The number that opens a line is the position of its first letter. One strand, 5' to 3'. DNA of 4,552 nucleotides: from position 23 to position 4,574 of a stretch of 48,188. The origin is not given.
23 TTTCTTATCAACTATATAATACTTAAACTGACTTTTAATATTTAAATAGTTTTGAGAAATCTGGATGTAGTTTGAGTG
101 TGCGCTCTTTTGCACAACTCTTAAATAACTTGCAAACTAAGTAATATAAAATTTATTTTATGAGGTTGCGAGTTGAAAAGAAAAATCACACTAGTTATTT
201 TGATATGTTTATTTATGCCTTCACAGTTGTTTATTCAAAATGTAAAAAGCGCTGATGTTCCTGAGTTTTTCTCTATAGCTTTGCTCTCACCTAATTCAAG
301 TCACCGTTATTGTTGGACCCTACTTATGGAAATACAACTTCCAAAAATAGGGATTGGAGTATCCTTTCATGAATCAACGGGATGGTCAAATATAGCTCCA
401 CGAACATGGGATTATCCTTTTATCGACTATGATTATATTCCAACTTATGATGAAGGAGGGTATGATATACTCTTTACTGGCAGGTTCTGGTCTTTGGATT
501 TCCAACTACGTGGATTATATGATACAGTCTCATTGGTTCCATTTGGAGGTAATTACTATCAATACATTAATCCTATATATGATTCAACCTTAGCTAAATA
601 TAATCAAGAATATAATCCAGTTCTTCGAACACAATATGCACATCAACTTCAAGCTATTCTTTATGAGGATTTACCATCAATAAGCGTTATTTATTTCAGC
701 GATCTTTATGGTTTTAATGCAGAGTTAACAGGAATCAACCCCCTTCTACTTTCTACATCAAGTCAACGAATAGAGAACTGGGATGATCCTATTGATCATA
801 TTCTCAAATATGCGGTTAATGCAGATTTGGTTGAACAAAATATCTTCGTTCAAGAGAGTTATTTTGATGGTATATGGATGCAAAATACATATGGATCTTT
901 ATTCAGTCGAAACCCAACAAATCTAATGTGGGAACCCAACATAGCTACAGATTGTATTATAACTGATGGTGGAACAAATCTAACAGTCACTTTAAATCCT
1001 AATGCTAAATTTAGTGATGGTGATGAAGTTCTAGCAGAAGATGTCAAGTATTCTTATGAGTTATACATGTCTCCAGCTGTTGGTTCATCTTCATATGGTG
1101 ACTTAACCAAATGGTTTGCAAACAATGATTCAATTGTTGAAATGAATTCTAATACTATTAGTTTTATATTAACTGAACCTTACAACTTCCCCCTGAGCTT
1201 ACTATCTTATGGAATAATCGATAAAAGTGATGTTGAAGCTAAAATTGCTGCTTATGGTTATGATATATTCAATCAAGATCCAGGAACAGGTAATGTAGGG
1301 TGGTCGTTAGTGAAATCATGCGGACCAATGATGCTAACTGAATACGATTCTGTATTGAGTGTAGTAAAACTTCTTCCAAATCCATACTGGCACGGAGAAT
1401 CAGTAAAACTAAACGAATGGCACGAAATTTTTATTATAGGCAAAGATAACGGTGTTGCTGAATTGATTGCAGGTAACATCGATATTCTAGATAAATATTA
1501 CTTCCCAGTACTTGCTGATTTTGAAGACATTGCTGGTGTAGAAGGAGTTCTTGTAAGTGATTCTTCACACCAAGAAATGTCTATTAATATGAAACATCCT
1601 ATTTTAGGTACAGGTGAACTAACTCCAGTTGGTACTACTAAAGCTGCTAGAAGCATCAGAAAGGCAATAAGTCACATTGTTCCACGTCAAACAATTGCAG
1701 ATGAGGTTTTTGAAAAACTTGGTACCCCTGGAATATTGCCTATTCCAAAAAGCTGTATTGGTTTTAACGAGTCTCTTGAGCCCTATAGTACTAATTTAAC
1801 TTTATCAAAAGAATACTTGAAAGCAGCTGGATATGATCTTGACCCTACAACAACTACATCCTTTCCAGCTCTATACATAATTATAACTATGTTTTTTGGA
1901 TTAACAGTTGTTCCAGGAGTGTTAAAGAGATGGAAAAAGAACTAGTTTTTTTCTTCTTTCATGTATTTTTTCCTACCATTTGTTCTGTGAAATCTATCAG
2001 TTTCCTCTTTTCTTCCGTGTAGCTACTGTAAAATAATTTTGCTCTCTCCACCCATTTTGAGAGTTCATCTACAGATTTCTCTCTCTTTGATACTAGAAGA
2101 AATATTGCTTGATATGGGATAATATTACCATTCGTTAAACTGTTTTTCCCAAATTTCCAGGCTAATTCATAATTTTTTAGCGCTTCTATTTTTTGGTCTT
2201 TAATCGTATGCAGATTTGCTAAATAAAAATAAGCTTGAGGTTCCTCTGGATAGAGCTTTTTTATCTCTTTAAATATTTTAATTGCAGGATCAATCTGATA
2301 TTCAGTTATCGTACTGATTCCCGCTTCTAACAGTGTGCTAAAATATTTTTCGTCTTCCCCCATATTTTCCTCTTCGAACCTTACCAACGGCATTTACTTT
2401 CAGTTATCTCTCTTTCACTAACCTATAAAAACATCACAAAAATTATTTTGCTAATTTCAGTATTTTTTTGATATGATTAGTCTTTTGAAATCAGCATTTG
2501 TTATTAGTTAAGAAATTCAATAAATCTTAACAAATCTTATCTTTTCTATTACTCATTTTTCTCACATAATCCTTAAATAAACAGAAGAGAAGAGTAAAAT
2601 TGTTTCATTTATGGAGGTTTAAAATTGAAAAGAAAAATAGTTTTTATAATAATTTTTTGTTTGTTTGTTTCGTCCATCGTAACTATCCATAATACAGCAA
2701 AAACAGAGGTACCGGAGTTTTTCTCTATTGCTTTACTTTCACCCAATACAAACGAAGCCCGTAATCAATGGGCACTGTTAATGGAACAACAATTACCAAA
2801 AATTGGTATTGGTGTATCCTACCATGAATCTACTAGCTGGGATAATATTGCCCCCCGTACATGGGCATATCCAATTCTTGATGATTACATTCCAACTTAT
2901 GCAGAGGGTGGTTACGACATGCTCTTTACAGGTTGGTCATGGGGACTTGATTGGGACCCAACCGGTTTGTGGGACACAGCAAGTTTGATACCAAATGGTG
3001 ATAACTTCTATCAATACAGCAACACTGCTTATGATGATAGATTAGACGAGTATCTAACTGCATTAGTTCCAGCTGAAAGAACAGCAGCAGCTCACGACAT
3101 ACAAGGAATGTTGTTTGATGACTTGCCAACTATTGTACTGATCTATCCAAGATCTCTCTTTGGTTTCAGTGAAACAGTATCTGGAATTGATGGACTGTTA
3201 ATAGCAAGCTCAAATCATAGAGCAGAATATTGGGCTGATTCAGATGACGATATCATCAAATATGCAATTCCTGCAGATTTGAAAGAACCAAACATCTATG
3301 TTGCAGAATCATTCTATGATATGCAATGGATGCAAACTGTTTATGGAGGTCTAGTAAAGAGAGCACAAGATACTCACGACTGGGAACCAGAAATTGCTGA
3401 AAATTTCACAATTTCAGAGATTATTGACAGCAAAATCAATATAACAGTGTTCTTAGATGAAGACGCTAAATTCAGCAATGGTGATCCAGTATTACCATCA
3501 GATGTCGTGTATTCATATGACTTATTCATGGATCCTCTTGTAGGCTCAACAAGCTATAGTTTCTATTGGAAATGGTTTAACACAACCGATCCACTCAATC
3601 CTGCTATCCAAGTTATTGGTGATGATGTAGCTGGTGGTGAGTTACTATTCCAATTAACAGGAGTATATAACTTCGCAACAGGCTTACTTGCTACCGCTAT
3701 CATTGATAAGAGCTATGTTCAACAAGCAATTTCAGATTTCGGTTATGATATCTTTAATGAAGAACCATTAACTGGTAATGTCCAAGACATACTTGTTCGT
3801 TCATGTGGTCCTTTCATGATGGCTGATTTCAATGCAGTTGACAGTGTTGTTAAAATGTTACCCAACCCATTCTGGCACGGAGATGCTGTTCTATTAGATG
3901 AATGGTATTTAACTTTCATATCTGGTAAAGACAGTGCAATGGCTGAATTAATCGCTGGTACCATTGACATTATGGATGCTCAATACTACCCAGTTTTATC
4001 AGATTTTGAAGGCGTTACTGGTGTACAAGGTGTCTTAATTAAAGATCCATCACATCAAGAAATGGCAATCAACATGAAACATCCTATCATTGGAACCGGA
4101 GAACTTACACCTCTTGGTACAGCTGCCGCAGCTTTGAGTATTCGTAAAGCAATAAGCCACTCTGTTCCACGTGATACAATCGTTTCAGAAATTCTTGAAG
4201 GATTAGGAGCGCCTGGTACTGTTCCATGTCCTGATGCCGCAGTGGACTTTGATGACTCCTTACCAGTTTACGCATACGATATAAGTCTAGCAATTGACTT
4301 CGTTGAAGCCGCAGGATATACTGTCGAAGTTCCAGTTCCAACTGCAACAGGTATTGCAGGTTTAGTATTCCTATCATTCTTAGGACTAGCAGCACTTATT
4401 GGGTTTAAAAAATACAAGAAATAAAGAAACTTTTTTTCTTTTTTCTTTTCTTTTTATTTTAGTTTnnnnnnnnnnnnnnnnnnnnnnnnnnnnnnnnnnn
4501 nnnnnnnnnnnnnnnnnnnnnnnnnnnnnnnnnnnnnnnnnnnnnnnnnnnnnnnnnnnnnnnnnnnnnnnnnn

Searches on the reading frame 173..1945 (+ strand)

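Call 33: search_protein_families(library=pfam, proteins=[window:173-1945:+], max_evalue=0.0001)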
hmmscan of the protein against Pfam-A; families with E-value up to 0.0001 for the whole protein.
window:173-1945:+ (590 aa): 1 family
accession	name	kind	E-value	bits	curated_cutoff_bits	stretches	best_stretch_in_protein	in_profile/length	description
PF00496.27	SBP_bac_5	-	2.7e-38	132.5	32.4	1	254-562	3-286/368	Bacterial extracellular solute-binding proteins, family 5 Middle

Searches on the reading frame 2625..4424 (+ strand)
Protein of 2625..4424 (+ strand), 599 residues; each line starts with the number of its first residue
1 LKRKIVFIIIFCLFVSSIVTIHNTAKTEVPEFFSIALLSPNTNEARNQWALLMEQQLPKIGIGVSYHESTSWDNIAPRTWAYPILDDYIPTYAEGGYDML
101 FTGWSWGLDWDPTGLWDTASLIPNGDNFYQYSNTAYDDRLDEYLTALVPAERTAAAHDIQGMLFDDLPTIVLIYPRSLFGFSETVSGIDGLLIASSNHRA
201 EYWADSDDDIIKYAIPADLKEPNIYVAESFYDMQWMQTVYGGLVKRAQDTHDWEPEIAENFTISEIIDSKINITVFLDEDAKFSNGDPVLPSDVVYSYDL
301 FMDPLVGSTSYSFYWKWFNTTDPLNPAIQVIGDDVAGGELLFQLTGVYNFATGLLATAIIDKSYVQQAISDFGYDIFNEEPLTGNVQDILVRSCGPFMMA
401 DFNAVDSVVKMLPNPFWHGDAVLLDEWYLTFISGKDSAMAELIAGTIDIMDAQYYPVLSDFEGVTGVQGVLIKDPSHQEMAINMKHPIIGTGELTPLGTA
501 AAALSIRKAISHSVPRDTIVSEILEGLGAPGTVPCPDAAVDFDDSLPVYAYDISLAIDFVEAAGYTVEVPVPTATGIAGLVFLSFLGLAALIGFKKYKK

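Call 33: search_protein_families(library=pfam, proteins=[window:2625-4424:+], max_evalue=0.0001)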
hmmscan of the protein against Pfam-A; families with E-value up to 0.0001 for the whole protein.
window:2625-4424:+ (599 aa): 1 family
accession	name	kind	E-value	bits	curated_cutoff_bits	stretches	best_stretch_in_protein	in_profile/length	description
PF00496.27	SBP_bac_5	-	3.6e-37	128.8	32.4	2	254-566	3-279/368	Bacterial extracellular solute-binding proteins, family 5 Middle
